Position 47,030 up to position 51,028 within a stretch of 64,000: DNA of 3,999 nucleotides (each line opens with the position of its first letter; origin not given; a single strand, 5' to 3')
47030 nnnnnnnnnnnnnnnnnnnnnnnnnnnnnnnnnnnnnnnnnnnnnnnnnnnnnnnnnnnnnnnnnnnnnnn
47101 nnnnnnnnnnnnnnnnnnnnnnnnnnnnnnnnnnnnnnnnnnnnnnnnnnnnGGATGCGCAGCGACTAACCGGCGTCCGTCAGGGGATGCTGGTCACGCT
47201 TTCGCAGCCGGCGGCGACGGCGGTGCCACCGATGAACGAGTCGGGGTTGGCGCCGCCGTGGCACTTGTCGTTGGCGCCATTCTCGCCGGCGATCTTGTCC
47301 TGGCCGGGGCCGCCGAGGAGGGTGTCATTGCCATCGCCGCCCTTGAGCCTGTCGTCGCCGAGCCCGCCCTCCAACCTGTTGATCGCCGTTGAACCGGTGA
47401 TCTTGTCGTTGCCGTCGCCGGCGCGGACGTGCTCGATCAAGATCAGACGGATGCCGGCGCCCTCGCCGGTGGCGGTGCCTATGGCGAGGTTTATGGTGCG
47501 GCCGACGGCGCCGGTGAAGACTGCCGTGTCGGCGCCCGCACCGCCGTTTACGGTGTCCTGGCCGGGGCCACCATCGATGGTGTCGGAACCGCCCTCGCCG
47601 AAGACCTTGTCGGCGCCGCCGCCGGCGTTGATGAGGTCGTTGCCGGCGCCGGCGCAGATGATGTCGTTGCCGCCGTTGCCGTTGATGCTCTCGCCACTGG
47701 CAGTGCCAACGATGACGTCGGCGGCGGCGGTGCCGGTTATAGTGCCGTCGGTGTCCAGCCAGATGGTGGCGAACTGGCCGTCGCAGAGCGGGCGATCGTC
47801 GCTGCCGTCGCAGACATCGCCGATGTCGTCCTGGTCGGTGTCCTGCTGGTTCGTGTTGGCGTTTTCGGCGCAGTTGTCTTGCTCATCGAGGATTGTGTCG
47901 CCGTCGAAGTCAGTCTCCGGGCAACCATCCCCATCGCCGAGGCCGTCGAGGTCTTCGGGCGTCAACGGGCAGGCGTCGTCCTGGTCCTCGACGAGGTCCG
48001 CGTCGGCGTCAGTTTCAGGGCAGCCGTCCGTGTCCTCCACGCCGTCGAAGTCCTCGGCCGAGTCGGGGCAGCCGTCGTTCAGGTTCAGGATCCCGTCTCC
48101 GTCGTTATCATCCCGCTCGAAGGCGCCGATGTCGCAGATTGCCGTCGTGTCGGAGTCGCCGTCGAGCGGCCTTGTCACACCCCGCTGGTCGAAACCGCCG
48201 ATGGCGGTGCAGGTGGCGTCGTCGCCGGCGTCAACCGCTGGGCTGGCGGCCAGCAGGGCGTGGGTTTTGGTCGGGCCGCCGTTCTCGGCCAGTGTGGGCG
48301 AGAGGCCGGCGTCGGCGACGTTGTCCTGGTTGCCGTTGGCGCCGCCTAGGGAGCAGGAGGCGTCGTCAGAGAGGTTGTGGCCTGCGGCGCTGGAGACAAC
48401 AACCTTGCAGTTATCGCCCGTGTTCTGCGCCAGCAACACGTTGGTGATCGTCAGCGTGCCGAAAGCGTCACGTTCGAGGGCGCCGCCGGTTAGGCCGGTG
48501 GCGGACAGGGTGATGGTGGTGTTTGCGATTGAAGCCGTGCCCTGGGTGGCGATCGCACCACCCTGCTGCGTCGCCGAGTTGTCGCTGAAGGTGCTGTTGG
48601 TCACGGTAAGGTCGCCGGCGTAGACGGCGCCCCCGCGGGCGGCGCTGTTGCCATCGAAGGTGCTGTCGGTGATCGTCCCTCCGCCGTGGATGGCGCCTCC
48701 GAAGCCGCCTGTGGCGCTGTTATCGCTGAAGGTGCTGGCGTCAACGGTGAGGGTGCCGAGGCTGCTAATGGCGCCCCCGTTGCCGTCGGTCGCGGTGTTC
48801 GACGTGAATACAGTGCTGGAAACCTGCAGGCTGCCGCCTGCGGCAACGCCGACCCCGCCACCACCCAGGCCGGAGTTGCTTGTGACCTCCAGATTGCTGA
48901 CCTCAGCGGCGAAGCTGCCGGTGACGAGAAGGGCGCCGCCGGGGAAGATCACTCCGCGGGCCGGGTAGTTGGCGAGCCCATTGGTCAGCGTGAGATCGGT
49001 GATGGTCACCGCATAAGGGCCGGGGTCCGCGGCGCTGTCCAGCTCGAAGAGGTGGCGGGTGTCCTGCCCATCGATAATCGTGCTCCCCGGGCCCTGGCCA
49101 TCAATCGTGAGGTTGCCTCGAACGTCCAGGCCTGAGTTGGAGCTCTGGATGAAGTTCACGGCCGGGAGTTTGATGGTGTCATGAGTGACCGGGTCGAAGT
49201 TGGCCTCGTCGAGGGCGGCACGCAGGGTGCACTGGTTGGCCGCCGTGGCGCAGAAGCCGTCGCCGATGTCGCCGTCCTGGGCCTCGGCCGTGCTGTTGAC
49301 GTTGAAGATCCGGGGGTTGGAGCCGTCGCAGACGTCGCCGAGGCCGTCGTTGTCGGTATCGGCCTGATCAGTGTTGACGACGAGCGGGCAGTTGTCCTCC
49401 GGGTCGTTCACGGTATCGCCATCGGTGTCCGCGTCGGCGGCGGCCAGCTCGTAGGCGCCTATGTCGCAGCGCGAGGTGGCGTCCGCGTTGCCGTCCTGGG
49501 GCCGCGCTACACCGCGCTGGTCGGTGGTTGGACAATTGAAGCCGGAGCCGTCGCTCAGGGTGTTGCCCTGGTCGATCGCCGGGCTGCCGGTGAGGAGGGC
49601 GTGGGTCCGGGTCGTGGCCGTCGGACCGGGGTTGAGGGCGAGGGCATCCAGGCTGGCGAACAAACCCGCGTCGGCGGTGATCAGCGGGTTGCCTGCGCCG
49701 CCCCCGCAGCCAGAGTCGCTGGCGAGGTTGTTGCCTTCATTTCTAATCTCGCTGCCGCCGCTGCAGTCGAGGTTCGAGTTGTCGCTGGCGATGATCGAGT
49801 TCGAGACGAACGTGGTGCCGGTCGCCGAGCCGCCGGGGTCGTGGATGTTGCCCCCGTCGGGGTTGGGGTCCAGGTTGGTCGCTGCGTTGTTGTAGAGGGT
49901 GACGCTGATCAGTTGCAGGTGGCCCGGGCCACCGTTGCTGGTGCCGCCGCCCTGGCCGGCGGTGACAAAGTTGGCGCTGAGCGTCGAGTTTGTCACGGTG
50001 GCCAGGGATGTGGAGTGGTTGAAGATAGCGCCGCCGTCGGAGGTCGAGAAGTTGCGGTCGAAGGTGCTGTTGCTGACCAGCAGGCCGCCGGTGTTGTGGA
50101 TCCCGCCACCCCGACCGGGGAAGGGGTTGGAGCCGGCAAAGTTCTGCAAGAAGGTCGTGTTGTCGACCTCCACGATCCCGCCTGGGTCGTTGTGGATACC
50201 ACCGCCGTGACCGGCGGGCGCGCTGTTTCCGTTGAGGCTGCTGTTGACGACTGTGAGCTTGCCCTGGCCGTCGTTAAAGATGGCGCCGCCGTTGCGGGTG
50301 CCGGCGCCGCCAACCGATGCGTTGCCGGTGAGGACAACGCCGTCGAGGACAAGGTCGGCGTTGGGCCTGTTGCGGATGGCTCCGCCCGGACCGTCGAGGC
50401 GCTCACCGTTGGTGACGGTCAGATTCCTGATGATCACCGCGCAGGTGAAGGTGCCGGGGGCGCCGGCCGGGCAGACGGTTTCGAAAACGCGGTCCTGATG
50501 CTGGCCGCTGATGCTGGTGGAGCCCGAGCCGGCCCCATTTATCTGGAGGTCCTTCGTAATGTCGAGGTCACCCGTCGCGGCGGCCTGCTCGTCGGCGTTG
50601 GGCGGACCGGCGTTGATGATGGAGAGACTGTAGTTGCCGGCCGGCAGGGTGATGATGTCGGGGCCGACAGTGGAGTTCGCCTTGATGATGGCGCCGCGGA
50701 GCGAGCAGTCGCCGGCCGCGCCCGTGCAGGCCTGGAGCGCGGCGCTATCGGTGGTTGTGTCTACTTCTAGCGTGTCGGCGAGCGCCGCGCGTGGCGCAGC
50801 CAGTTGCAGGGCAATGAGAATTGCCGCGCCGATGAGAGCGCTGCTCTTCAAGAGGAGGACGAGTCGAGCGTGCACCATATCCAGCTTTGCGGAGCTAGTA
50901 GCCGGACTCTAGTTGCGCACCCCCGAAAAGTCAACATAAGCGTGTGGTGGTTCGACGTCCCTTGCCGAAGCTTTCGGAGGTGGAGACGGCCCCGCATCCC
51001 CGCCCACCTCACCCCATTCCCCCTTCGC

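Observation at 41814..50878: Three tandem paralogous giant secreted beta-helix proteins sharing a conserved RTX-type C-terminal module ending in -C(E)xVTSIP.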

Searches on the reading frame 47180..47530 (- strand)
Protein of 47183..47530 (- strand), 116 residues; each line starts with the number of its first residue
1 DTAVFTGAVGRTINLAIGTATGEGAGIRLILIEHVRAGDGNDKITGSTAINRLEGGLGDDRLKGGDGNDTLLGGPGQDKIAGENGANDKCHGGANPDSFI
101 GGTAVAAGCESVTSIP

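Call 11: find_homologous_proteins(query=window:47183-47530:-, max_evalue=0.001)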
Query seq(116 aa) (116 aa): 1 proteins with E <= 0.001 among 33 candidates.
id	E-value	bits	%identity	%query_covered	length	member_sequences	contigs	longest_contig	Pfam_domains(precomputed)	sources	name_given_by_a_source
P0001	6.0e-5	41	46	59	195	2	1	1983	PF08548.18,PF00353.26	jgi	jgi:Ca2+-binding RTX toxin-like protein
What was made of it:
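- Tried and rejected: A word-indexed search with the last 116 aa gave only one weak hit among 33 candidates (call 11).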

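Call 22: search_protein_families(library=ncbifam, proteins=[window:47183-47530:-], max_evalue=10)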
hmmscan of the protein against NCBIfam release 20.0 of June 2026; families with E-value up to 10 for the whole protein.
seq(116 aa): 8 families
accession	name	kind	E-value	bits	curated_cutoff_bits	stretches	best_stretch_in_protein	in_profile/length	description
NF046115.1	Ca_rpt_SMc04171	equivalog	4e-09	36.2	625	1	7-104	241-339/574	SMc04171 family calcium-binding repeat protein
NF033943.0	RTX_toxin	subfamily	4.6e-09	35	1000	1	36-98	691-752/930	RTX family hemolysin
NF053766.1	ZapA_metallo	exception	1.1e-08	34.6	940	1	29-88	327-386/483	ZapA family metalloprotease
NF033203.1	entero_EhxA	exception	2e-08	32.9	2000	1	36-96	724-784/997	enterohemolysin EhxA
NF035945.1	Zn_serralysin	subfamily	2.6e-07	30.2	500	1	30-79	317-366/462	serralysin family metalloprotease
NF050046.1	PueAB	exception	0.00096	17.7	670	1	39-81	376-418/616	polyurethane esterase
NF051884.1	ProteaseSapA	equivalog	0.0022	16.7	1200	1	17-70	306-359/644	protease SapA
NF052454.1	BtaGlycanEglC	equivalog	0.073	12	700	1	41-79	109-149/459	endo-1,3-1,4-beta-glycanase EglC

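Call 23: search_protein_representatives(alignment_id=A2)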
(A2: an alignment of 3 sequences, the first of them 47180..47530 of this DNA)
Query: 3 sequences, 116 profile positions. Proteins with E-value up to 0.001 (for the whole library): 123083; up to 1e-10: 46690; up to 1e-30: 6919. The best 150 are listed.
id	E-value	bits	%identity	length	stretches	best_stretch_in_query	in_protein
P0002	1.0e-226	754.3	-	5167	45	8-105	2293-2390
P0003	1.7e-226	753.6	-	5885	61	1-95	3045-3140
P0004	2.3e-225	749.9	-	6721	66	32-104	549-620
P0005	7.6e-224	745.0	-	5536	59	8-98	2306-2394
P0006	2.8e-220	733.5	-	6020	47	2-105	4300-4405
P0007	1.2e-217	725.0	-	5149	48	9-105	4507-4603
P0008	8.1e-210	699.8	-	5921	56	9-98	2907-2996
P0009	7.7e-204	680.5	-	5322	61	2-97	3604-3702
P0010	1.0e-197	660.8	-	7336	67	28-104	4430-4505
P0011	3.9e-194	649.3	-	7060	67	11-80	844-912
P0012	2.0e-182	611.5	-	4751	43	1-97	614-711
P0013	7.1e-177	593.6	-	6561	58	11-104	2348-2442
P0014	4.1e-173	581.5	-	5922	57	28-98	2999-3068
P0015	2.3e-171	575.8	-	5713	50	17-87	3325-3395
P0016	1.3e-170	573.4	-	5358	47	1-94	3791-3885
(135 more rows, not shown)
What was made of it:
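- A profile of the last 116 aa hits 123,083 representative proteins, and the best-matching stretches rarely reach the last ~10 residues (call 23).
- Tried and rejected: An exhaustive profile search of the last 116 aa was swamped by giant classical RTX proteins (call 23).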

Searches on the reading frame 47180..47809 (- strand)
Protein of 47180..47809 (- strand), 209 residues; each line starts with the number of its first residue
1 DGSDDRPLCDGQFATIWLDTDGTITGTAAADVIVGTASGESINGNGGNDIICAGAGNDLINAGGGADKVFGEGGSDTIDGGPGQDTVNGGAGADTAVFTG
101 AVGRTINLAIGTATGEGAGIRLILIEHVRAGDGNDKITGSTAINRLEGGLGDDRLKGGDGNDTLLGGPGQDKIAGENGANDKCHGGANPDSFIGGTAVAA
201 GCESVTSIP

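Call 10: search_solved_structures(query=window:47180-47809:-, max_evalue=0.001, show_alignments=2)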
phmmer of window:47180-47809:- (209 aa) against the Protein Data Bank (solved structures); distinct sequences matched with E-value up to 0.001: 33.
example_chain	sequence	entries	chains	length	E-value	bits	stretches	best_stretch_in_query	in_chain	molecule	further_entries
7usl_C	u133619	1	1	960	5.9e-38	133.8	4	24-95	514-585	Bifunctional hemolysin-adenylate cyclase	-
7rah_E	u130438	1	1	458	4.4e-26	95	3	24-95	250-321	Bifunctional adenylate cyclase toxin/hemolysin CyaA,Bifunctional adenylate cyclase toxin/h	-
6sus_A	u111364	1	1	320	3.4e-14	56.1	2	120-198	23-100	Bifunctional hemolysin/adenylate cyclase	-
2zj7_A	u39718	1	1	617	7.7e-09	38.6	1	20-104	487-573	Lipase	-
2z8x_A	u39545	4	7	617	7.7e-09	38.6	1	20-104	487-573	Lipase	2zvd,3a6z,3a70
2zj6_A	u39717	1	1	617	7.8e-09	38.6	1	20-104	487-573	Lipase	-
2z8z_A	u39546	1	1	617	8.1e-09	38.6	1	20-104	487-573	Lipase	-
9p6c_A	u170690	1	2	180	4.2e-08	36.2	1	25-92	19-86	Hemolysin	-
9p0c_A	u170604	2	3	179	7.4e-08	35.4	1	25-109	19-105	Hemolysin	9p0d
5cvw_A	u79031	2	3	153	8.2e-08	35.3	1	26-109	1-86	Bifunctional hemolysin/adenylate cyclase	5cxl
3hb2_P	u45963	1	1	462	4.6e-07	32.8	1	91-178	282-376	Secreted protease C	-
1k7q_A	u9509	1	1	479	4.8e-07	32.8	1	91-178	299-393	SECRETED PROTEASE C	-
3hbv_P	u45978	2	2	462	5.2e-07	32.7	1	91-178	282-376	Secreted protease C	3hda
3hbu_P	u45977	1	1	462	5.2e-07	32.6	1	91-178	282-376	Secreted protease C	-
1go8_P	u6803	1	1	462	5.2e-07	32.6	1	91-178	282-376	PROTEASE C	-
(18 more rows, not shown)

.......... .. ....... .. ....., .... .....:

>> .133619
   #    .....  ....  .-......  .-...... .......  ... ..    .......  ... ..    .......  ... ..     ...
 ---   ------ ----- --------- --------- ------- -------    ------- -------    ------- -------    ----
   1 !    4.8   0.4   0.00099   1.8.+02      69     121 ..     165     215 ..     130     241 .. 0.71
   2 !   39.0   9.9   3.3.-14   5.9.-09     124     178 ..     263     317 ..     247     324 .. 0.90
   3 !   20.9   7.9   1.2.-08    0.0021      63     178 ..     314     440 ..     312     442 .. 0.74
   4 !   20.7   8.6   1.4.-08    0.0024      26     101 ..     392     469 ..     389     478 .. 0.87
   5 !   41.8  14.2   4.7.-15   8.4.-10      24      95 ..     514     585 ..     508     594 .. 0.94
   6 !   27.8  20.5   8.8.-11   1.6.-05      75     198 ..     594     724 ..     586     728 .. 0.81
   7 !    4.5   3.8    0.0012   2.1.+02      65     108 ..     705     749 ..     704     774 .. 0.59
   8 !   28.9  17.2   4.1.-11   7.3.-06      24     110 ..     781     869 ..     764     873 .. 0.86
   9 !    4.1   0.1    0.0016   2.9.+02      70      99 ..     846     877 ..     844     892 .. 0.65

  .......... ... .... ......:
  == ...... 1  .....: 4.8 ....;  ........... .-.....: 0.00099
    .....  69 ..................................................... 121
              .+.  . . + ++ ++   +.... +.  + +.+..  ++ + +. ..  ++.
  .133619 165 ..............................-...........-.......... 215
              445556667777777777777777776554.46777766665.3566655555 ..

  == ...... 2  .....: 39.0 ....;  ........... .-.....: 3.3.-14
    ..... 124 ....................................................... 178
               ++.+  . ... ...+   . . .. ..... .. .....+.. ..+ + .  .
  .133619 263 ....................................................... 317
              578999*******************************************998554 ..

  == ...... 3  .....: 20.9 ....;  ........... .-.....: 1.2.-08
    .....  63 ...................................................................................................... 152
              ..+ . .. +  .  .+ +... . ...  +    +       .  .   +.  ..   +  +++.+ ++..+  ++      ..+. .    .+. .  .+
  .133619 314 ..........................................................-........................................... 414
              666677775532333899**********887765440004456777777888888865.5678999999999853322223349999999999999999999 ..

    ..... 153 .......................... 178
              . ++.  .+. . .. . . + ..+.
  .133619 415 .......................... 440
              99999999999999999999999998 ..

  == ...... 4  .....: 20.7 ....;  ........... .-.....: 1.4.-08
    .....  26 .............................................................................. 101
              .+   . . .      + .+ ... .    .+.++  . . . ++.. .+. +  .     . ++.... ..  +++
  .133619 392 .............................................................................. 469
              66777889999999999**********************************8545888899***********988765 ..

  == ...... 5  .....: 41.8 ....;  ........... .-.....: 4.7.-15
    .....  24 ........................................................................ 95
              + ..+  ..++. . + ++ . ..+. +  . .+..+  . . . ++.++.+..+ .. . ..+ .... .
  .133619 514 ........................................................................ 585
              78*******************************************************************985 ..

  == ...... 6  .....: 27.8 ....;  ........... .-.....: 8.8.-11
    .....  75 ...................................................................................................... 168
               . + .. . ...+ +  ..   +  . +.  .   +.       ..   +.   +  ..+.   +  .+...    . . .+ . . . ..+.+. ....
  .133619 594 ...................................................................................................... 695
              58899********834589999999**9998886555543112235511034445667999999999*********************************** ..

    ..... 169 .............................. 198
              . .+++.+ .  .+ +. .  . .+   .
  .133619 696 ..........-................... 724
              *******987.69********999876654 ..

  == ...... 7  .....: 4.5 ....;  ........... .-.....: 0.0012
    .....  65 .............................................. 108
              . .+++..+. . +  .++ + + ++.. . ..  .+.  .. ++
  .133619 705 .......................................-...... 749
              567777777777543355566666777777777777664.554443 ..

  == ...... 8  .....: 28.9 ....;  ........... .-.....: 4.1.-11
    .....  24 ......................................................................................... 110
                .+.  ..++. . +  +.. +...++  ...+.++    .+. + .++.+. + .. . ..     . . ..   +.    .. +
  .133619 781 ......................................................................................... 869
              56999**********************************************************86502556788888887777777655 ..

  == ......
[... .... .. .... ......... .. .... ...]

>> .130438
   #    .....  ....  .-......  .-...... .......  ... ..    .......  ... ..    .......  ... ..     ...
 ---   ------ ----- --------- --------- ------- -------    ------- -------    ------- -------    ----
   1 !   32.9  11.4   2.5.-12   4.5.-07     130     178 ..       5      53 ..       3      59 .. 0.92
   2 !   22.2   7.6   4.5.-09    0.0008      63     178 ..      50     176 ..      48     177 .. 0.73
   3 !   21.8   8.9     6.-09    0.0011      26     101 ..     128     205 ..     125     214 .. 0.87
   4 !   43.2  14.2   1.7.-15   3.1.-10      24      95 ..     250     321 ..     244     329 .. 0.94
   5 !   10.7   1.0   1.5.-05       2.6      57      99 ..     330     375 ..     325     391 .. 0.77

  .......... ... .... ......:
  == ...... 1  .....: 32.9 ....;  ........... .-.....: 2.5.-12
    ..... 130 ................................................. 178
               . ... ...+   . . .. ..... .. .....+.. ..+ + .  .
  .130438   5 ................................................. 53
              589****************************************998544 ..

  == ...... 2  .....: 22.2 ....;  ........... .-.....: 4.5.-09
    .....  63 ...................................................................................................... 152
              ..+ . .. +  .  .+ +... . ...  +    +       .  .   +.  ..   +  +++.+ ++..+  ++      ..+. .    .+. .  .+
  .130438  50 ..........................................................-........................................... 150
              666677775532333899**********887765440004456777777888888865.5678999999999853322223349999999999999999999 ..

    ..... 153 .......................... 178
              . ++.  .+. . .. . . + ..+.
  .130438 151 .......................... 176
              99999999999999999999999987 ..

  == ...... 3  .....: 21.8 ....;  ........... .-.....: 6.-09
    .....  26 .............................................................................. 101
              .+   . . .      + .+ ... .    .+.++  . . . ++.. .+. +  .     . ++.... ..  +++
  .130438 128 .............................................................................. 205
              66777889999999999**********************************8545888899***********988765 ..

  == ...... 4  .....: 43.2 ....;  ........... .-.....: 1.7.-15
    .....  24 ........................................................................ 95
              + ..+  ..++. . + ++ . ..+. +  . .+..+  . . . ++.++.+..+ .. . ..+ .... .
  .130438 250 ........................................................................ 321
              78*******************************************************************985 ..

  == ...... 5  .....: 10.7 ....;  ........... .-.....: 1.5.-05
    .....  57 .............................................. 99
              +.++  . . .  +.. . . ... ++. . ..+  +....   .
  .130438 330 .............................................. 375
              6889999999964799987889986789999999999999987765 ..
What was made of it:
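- Closest known: RTX / HemolysinCabind beta-roll domains of T1SS substrates. Same: The linker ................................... is a unit that recurs tens of times in giant RTX proteins (calls 10, 23).
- PDB sequence hits are CyaA RTX blocks, serralysins and lipases (call 10).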

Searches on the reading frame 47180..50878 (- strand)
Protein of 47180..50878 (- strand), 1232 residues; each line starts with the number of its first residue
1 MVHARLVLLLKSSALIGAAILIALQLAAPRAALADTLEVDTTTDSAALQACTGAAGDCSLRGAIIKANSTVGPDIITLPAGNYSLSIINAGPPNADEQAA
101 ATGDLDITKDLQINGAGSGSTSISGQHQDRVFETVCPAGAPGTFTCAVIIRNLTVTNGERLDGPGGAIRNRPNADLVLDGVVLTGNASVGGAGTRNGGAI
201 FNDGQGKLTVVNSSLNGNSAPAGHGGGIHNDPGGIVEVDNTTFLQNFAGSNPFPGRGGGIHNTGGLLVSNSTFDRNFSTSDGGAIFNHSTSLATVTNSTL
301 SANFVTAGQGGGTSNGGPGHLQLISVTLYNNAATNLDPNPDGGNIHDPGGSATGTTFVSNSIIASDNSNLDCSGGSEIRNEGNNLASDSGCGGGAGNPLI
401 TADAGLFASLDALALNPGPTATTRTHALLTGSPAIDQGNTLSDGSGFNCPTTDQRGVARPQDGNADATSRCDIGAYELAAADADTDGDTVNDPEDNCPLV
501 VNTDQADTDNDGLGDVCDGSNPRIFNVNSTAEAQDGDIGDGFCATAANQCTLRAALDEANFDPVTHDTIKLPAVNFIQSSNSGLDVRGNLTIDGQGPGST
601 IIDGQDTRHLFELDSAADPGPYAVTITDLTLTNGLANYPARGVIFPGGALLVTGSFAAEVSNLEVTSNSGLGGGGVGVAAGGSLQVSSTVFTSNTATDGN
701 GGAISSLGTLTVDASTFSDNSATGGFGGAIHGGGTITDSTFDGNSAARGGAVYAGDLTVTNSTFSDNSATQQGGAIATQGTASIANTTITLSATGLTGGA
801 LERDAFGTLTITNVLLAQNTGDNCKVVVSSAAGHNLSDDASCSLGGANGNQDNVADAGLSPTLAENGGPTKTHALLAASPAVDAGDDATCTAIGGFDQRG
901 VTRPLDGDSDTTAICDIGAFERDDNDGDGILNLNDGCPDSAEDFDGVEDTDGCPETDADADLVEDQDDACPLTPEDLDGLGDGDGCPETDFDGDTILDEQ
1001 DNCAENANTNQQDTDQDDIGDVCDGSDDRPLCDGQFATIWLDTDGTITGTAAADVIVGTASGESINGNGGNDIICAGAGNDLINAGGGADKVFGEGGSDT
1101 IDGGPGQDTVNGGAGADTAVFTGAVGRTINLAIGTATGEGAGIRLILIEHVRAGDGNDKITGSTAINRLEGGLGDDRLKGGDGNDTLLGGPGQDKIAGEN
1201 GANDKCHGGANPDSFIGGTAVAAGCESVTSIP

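Call 3: search_protein_families(library=pfam, proteins=[window:47180-50878:-], max_evalue=0.01)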
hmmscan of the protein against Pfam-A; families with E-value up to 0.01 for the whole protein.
window:47180-50878:- (1232 aa): 3 families
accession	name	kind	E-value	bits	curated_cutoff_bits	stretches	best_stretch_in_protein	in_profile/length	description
PF00353.25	HemolysinCabind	-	1.2e-18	67.1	23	4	1162-1196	2-36/36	RTX calcium-binding nonapeptide repeat (4 copies)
PF02412.23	TSP_3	-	6.4e-14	51.8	25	2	975-1011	1-36/36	Thrombospondin type 3 repeat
PF02415.23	Chlam_PMP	-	0.00084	19.8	20.6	1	761-778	1-18/19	Chlamydia polymorphic membrane protein (Chlamydia_PMP) repeat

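Call 4: search_protein_families(library=ncbifam, proteins=[window:47180-50878:-], max_evalue=0.01)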
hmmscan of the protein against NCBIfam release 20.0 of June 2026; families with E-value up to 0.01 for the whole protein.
window:47180-50878:- (1232 aa): 10 families
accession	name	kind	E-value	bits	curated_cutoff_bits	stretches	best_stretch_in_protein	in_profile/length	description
NF041518.1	choice_anch_Q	domain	2.1e-36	123.9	25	2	862-922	6-57/58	choice-of-anchor Q domain-containing protein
NF047638.1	throspo3_MtsC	equivalog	3.4e-17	62.4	350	2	908-1025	148-266/428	cell-cell cohesion MYXO-CTERM protein MtsC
TIGR01376.1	POMP_repeat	repeat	1.2e-13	50.2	15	3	763-784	6-27/28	polymorphic outer membrane protein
NF033943.0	RTX_toxin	subfamily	8.3e-12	44.1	1000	2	1153-1213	692-751/930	RTX family hemolysin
NF053766.1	ZapA_metallo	exception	1.6e-11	44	940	2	1146-1204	328-386/483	ZapA family metalloprotease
NF033203.1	entero_EhxA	exception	1.1e-10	40.4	2000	2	1153-1212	725-784/997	enterohemolysin EhxA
NF045500.1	Omp28_seleno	equivalog_domain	1.3e-10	41.2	200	2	477-528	267-321/377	Omp28-related selenoprotein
NF035945.1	Zn_serralysin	subfamily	6e-08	32.3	500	1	1146-1195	317-366/462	serralysin family metalloprotease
NF050046.1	PueAB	exception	4.5e-07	28.7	670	1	1046-1126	489-571/616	polyurethane esterase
NF033763.1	exchanger_TraB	exception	0.0011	17.1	700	1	923-987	322-379/522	outer membrane exchange protein TraB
